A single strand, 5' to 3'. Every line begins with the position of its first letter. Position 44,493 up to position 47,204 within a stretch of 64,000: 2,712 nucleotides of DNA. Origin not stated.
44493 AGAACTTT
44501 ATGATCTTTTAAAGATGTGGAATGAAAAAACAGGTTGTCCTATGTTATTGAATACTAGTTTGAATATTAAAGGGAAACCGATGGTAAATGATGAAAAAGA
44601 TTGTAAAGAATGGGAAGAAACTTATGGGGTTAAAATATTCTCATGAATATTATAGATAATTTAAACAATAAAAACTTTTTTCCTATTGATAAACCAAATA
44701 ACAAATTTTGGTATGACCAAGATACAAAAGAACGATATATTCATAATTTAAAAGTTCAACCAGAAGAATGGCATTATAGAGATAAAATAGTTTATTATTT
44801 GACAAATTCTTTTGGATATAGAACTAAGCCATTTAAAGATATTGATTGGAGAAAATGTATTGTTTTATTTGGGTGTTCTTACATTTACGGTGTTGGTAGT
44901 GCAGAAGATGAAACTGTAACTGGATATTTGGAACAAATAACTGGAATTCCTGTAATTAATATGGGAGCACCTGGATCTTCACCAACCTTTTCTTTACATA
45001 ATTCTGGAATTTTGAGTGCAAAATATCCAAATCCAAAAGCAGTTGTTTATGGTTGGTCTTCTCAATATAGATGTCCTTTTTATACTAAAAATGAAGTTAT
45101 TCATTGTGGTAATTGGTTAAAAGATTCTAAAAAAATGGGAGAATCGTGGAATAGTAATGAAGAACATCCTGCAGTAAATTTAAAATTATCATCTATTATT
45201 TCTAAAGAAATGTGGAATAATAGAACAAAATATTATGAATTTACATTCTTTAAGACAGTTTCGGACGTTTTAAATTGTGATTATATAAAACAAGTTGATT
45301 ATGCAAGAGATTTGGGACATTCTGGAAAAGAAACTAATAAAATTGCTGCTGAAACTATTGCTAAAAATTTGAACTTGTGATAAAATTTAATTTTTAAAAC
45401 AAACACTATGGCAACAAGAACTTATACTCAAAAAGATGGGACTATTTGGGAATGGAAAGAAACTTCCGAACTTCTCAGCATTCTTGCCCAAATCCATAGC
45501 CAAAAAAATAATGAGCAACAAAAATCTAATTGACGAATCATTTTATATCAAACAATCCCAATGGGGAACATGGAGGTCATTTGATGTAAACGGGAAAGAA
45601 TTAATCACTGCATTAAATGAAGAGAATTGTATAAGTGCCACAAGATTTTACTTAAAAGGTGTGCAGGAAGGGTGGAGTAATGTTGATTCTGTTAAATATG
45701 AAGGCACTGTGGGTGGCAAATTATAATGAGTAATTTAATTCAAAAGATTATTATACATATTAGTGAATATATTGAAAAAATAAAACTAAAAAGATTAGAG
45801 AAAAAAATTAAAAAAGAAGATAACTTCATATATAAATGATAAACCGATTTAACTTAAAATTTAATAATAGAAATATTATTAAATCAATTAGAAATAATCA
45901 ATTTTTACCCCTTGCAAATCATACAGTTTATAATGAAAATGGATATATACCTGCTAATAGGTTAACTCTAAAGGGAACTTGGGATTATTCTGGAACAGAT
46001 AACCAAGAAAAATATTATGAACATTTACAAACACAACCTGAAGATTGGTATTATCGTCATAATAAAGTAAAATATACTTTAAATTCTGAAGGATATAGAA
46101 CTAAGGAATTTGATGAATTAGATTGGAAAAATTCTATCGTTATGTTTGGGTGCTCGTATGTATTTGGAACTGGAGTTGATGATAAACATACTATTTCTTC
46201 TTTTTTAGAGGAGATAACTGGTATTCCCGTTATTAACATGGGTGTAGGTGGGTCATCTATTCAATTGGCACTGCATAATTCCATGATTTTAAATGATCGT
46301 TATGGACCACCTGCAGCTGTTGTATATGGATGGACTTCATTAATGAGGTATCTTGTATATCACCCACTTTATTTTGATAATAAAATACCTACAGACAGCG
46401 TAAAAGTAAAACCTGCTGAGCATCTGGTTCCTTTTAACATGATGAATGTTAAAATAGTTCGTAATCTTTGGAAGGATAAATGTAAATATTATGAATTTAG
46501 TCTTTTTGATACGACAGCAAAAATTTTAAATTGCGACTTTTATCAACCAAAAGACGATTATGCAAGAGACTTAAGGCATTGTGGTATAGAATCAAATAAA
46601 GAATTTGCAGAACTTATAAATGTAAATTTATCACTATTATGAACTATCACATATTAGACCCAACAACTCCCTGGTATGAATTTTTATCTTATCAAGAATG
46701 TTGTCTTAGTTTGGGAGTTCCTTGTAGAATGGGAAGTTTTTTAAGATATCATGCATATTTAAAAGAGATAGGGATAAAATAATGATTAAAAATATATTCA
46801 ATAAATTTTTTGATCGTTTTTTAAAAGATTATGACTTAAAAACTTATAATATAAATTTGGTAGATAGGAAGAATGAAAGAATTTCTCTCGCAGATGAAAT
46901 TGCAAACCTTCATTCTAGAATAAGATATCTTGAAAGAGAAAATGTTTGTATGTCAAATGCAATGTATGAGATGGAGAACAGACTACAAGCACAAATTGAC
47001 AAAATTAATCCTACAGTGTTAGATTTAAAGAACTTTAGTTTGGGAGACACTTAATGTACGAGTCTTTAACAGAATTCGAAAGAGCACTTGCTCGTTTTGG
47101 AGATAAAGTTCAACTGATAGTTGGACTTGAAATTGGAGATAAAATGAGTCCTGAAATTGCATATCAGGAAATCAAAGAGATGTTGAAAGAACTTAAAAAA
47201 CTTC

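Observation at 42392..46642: Radical SAM - carbamoyltransferase - duplicated SGNH-like hydrolase cluster (candidate modification pathway)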

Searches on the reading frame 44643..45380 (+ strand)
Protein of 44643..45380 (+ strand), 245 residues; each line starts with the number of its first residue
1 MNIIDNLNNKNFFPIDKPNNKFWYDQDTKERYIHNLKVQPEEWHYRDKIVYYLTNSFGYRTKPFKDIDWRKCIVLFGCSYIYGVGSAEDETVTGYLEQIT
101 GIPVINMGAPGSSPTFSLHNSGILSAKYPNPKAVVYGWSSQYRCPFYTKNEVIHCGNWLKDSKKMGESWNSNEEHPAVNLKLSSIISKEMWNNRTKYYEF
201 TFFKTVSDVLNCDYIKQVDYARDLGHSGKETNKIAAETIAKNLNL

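Call 3: search_protein_families(library=pfam, proteins=[window:44643-45380:+], max_evalue=0.1)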
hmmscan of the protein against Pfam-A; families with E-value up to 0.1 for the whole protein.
window:44643-45380:+ (245 aa): 0 families

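Call 4: search_protein_families(library=phrogs, proteins=[window:44643-45380:+], max_evalue=0.01)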
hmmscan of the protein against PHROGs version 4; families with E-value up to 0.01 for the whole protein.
window:44643-45380:+ (245 aa): 0 families

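Call 7: search_dna_similar(query=window:44643-45380:+, collection=phages, mode=protein, max_rows=40)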
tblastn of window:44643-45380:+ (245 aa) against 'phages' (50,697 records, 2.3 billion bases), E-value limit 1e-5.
No match.

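Call 15: find_related_loci(query=window:44643-45380:+, collection=viral_contigs, flank=8000)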
Query window:44643-45380:+ (245 aa) in viral_contigs; peptide patterns used: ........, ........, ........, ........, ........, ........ (x = any residue, [..] = any of these).
56 stretches matched a pattern; 6 encode a relative of the query (tblastn E <= 1e-3); 6 distinct loci.
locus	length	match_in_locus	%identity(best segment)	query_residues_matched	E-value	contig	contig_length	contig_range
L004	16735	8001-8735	91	1-245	1e-159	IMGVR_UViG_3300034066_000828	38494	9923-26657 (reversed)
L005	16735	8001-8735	91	1-245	1e-159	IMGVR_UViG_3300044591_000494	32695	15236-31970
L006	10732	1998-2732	91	1-245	1e-159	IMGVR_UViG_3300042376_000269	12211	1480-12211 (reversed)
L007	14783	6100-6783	49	11-245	3e-67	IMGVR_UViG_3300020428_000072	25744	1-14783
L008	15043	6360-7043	49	11-245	1e-65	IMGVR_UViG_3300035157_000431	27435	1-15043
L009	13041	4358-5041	48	11-245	1e-64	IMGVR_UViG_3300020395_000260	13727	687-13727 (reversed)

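Call 20: find_homologous_proteins(query=window:44643-45380:+, max_evalue=0.001)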
Query window:44643-45380:+ (245 aa): 30 proteins with E <= 0.001 among 395 candidates.
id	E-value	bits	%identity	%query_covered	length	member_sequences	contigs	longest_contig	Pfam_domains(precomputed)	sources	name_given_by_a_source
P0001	1.1e-155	534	91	100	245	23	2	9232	-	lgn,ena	-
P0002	1.3e-104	367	60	100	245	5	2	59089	-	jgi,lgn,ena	jgi:hypothetical protein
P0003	3.4e-103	362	60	100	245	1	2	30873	-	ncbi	-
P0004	7.8e-102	358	60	99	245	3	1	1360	-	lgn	-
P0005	4.2e-98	346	60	100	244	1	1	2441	-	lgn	-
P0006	1.8e-97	344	100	61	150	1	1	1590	-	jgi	jgi:hypothetical protein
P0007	8.9e-94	332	58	100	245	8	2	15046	-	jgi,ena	jgi:hypothetical protein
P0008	2.1e-89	317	56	100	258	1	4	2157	-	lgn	-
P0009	2.1e-88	314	53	96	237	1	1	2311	-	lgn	-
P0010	8.6e-86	305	54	100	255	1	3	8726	-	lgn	-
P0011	1.7e-83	298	54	91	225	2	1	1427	-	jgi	jgi:hypothetical protein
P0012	3.6e-80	287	52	96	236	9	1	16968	-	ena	-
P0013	2.0e-74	268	49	96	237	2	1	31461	-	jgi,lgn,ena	jgi:hypothetical protein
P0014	8.8e-73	263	50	94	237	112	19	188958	-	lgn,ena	-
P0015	1.5e-69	252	49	94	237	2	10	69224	-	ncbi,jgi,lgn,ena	-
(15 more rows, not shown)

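Call 24: search_solved_structures(query=A1, max_evalue=10, show_alignments=2)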
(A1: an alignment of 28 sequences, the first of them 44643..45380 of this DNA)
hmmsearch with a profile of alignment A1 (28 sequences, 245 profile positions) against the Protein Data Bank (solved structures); distinct sequences matched with E-value up to 10: 6.
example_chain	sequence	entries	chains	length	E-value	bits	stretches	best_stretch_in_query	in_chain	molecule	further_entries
4rsh_A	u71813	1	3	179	0.18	14.3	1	71-113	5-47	Lipolytic protein G-D-S-L family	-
4lhs_A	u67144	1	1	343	0.75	12.3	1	69-115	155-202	Uncharacterized protein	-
8a2n_B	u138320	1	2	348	2.2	10.8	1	74-116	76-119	CgnD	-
7c2a_A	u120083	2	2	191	2.5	10.7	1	72-119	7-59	SGNH-hydrolase family esterase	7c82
7c2c_A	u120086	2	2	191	2.5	10.6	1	72-119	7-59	SGNH-hydrolase family esterase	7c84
9otv_A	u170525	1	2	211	2.7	10.5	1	73-112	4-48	Lysophospholipase L1-like esterase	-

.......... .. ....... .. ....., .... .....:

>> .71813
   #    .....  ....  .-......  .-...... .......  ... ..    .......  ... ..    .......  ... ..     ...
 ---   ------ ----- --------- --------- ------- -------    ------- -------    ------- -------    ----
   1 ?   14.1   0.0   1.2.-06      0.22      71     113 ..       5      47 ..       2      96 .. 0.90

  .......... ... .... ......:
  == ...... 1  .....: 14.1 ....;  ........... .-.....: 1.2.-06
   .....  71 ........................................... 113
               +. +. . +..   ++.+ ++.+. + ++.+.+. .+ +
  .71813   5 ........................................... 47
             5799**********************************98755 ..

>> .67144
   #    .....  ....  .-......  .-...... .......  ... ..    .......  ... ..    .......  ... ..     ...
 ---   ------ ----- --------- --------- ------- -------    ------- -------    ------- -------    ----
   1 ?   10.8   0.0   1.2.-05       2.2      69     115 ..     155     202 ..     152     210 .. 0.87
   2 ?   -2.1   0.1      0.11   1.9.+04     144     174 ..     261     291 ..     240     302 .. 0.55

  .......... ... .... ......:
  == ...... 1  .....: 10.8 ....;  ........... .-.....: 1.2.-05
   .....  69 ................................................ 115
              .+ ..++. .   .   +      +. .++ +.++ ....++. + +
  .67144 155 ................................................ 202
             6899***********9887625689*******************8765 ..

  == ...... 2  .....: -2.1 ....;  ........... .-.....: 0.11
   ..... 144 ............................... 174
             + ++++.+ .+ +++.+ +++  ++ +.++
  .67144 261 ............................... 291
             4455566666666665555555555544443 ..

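Call 31: predict_structure(alignment_id=A1)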
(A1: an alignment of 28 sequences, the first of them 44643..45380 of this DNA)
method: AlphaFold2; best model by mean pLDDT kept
length: 245 residues; sequences in the alignment: 28
mean_pLDDT: 95.5   pTM: 0.92
mean pLDDT of the five models: 95.5, 95.1, 94.7, 93.8, 89.6
residues with pLDDT >= 90: 225; 70-90: 17; 50-70: 3; < 50: 0
segments of 3 or more residues with pLDDT < 50: none
pLDDT, mean of each block of 10 residues (from residue 1): 90 94 96 98 97 97 98 98 98 99 98 97 98 98 93 82 83 93 98 97 98 98 98 99 93
secondary structure, 60 per line:
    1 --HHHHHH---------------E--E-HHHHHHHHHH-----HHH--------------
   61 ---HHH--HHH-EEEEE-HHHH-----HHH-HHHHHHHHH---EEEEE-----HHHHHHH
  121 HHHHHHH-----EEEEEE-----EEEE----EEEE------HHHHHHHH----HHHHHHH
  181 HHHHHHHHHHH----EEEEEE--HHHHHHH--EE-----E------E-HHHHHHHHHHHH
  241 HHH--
elements in order: H3-8 H29-38 E73-77 H79-82 H92-100 E104-108 H114-127 E133-138 E144-147 E152-155 H162-169 H174-191 E196-201 H204-210 H229-243

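Call 56: search_protein_families(library=ncbifam, proteins=[window:44643-45380:+], max_evalue=0.01)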
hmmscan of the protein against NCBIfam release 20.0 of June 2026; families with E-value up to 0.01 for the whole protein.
window:44643-45380:+ (245 aa): 0 families

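Call 74: fold_search(model_id=the predicted structure, library=viral)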
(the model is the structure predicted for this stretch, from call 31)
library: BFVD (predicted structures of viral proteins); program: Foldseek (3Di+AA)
matches with E <= 10: 504; with E <= 0.001: 63
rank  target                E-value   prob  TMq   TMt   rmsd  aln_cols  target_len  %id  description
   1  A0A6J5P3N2            2.6e-14  1.00  0.75  0.70   4.7       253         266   20  Uncharacterized protein [uncultured Caudovirales phage]
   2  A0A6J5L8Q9            8.2e-12  1.00  0.66  0.66   4.1       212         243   19  Uncharacterized protein [uncultured Caudovirales phage]
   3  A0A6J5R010            1.4e-11  1.00  0.71  0.61   5.7       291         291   16  Uncharacterized protein [uncultured Caudovirales phage]
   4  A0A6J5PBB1            2.1e-10  1.00  0.58  0.42   5.2       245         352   19  Uncharacterized protein [uncultured Caudovirales phage]
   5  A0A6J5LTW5            2.2e-09  1.00  0.57  0.25   4.1       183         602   17  Radical_SAM domain containing protein [uncultured Caudovirales phage]
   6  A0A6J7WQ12            2.6e-09  1.00  0.62  0.51   4.5       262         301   15  Uncharacterized protein [uncultured Caudovirales phage]
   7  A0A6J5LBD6            1.3e-08  1.00  0.63  0.37   7.5       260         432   18  SGNH hydrolase-type esterase domain-containing protein [uncultured Caudovirales phage]
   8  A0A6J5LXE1            8.9e-08  1.00  0.56  0.66   4.6       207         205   14  Uncharacterized protein [uncultured Caudovirales phage]
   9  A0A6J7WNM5            1.4e-07  1.00  0.54  0.58   4.7       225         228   17  SGNH_hydrolase domain containing protein [uncultured Caudovirales phage]
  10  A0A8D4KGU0            2.4e-07  1.00  0.56  0.49   5.6       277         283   12  (no name in the UniProt tables at hand)
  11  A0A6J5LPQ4            2.7e-07  1.00  0.50  0.46   8.0       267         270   13  Uncharacterized protein [uncultured Caudovirales phage]
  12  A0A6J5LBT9            3.9e-07  1.00  0.53  0.49   5.4       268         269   13  Uncharacterized protein [uncultured Caudovirales phage]
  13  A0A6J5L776            7.8e-07  1.00  0.53  0.69   4.1       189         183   17  SGNH_hydrolase domain containing protein [uncultured Caudovirales phage]
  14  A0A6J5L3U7            7.8e-07  1.00  0.52  0.57   5.6       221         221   16  Uncharacterized protein [uncultured Caudovirales phage]
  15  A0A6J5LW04            8.8e-07  1.00  0.52  0.53   6.2       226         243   15  Uncharacterized protein [uncultured Caudovirales phage]
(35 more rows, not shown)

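Call 78: find_homologous_proteins(query=A1, max_evalue=0.001)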
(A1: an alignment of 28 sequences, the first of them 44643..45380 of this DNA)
Query A1 (28 sequences) (245 aa, profile of the alignment): 145 proteins with E <= 0.001 among 4259 candidates; the best 120 are listed.
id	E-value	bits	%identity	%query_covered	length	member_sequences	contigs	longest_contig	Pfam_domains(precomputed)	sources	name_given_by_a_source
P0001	5.3e-111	388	91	100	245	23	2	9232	-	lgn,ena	-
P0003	1.1e-109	384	60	100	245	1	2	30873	-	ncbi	-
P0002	3.1e-108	379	60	100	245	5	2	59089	-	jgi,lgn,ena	jgi:hypothetical protein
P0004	2.0e-107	376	60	99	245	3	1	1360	-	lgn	-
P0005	3.7e-107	375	60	100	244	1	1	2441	-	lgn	-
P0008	1.6e-103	363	56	100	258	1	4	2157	-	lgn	-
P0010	3.3e-103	362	54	100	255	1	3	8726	-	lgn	-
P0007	4.2e-103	362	58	100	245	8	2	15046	-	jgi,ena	jgi:hypothetical protein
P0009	3.1e-102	359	53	96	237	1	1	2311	-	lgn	-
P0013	6.0e-101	355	49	96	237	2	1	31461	-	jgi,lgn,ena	jgi:hypothetical protein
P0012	1.5e-99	350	52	96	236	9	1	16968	-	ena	-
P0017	5.1e-99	349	46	96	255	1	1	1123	-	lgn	-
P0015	4.1e-97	342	49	94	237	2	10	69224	-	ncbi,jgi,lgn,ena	-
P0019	4.4e-97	342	44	98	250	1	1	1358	-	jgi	jgi:hypothetical protein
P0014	6.7e-97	342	50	94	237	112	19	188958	-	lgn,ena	-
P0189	1.6e-42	164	29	91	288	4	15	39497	-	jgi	-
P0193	1.7e-41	160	32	51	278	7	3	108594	-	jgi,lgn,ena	jgi:hypothetical protein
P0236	2.8e-32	130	25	84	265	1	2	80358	-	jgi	jgi:hypothetical protein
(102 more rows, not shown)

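Call 79: find_encoding_contigs(protein=P0189, flank=6000, max_places=2)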
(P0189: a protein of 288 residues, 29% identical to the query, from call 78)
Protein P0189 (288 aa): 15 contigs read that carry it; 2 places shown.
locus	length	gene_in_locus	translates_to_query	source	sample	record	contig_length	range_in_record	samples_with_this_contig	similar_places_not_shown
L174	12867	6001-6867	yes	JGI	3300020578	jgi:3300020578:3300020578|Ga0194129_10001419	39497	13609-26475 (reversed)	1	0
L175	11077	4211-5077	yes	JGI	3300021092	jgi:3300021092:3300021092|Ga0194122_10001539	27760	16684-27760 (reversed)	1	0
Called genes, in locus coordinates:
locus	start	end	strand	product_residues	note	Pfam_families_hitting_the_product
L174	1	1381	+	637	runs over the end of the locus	-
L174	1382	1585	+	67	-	-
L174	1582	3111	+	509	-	-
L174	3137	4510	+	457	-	-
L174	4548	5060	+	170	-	-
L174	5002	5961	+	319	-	PF19197:DUF5872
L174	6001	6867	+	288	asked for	-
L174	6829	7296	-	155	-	PF00383:dCMP_cyt_deam_1, PF14437:MafB19-deam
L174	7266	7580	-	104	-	-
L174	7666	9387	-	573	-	PF07068:Gp23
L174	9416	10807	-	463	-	-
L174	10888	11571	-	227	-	PF03420:Peptidase_S77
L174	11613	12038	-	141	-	-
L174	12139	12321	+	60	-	PF01165:Ribosomal_S21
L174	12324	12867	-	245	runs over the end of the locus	-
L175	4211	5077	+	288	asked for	-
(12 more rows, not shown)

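Call 80: find_encoding_contigs(protein=P0193, flank=6000, max_places=2)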
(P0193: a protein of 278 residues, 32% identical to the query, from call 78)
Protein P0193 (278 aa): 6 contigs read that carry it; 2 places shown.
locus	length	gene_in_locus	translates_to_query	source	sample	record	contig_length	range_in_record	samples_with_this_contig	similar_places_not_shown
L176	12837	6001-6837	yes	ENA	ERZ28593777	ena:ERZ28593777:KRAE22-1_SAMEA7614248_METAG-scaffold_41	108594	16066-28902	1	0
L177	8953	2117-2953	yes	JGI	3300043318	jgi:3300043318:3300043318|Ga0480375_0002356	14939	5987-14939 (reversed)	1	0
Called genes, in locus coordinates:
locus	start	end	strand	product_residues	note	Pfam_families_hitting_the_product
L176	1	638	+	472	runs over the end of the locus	PF13733:Glyco_transf_7N, PF02709:Glyco_transf_7C, PF13385:Laminin_G_3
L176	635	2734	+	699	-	PF04055:Radical_SAM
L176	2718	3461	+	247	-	-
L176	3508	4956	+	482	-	-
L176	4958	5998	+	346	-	-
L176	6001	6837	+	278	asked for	-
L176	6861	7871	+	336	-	-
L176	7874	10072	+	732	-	PF01073:3Beta_HSD (weak), PF01370:Epimerase, PF16363:GDP_Man_Dehyd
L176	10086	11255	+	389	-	PF03446:NAD_binding_2 (weak), PF03807:F420_oxidored (weak), PF03721:UDPG_MGDP_dh_N, PF00984:UDPG_MGDP_dh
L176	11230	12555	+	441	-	-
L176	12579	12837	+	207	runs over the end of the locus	PF13472:Lipase_GDSL_2 (faint)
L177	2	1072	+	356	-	?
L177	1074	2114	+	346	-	-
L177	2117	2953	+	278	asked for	-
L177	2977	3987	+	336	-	-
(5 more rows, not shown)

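Call 81: find_encoding_contigs(protein=P0236, flank=6000, max_places=2)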
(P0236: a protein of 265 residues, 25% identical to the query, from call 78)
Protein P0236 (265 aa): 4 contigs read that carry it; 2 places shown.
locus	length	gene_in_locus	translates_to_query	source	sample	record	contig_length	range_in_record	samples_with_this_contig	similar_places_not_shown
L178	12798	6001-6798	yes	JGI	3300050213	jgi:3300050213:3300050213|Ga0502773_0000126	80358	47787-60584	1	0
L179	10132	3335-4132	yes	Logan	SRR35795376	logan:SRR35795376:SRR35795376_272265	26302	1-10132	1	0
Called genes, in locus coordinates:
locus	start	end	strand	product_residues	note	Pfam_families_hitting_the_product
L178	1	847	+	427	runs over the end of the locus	PF13186:SPASM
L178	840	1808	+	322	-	PF04055:Radical_SAM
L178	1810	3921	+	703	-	PF02310:B12-binding, PF04055:Radical_SAM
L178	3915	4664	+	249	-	PF19547:DUF6071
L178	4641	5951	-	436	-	-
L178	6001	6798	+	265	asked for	-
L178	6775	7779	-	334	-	-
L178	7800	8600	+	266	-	-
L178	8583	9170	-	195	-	PF01041:DegT_DnrJ_EryC1 (weak)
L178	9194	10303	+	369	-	-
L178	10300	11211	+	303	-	PF01370:Epimerase, PF02719:Polysacc_synt_2 (faint), PF04321:RmlD_sub_bind, PF01073:3Beta_HSD, PF16363:GDP_Man_Dehyd, PF07993:NAD_binding_4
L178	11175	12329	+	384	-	-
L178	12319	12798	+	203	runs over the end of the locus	-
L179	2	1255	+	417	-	?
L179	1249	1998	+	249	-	PF19547:DUF6071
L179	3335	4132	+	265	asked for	-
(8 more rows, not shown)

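Call 85: search_protein_representatives(alignment_id=A1)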
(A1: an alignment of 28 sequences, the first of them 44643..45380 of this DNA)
Query: 28 sequences, 245 profile positions. Proteins with E-value up to 0.001 (for the whole library): 8338; up to 1e-10: 2705; up to 1e-30: 572. The best 150 are listed.
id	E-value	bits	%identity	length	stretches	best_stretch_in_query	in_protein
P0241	5.9e-90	317.3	-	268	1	2-244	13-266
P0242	2.6e-84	298.8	-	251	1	3-244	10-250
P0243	1.2e-83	296.6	-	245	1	3-245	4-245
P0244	3.1e-83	295.3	-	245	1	4-245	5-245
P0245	1.3e-82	293.2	-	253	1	5-244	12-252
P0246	3.3e-82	291.9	-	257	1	2-244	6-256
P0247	1.4e-80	286.6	-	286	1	2-244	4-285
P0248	1.0e-79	283.8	-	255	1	3-243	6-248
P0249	4.3e-79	281.7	-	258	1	5-243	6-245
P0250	4.7e-79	281.6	-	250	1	20-245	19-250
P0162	7.4e-79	281.0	-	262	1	11-244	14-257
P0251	9.9e-78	277.3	-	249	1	2-243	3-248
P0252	1.2e-77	277.0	-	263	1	3-244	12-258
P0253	1.5e-77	276.7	-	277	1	14-244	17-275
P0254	1.5e-77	276.7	-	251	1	10-244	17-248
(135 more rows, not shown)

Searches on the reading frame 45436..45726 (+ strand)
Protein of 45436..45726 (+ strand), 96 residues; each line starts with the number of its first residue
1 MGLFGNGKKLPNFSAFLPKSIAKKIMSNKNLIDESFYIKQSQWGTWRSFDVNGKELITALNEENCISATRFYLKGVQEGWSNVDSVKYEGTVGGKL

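Call 3: search_protein_families(library=pfam, proteins=[window:45436-45726:+], max_evalue=0.1)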
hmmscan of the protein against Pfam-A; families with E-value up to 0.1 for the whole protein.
window:45436-45726:+ (96 aa): 1 family
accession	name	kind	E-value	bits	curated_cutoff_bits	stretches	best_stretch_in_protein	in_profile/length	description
PF24272.1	DUF7468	-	8.6e-25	87.2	27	1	30-96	2-69/69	Family of unknown function (DUF7468)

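Call 4: search_protein_families(library=phrogs, proteins=[window:45436-45726:+], max_evalue=0.01)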
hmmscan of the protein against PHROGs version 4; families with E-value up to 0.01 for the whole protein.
window:45436-45726:+ (96 aa): 1 family
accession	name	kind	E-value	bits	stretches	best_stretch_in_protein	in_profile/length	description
phrog_744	-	unknown function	1.5e-25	90.1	1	20-96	7-84/84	-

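Call 56: search_protein_families(library=ncbifam, proteins=[window:45436-45726:+], max_evalue=0.01)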
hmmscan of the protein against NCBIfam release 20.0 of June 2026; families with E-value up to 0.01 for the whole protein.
window:45436-45726:+ (96 aa): 0 families

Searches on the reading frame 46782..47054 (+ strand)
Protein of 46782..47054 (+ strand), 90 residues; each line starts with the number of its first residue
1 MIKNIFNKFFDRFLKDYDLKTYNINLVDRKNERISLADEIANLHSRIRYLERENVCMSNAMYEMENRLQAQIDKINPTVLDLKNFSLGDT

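Call 3: search_protein_families(library=pfam, proteins=[window:46782-47054:+], max_evalue=0.1)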
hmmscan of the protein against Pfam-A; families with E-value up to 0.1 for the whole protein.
window:46782-47054:+ (90 aa): 5 families
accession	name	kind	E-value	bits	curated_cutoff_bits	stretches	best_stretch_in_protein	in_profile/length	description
PF10482.14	CtIP_N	-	0.009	16.4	27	1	15-70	12-67/120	Tumour-suppressor protein CtIP N-terminal domain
PF10473.14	CENP-F_leu_zip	-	0.013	16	34.5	1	19-72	68-120/140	Leucine-rich repeats of kinetochore protein Cenp-F/LEK1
PF01601.21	CoV_S2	-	0.013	14.6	40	1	6-85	437-494/521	Coronavirus spike glycoprotein S2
PF25450.1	Rab11-FIP3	-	0.053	14.2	31.9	1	28-73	65-110/125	Rab11-FIP3-like domain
PF01166.23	TSC22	-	0.055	14.1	30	0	36-64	19-48/57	TSC-22/dip/bun family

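Call 4: search_protein_families(library=phrogs, proteins=[window:46782-47054:+], max_evalue=0.01)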
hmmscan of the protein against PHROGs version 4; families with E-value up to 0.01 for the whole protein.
window:46782-47054:+ (90 aa): 0 families
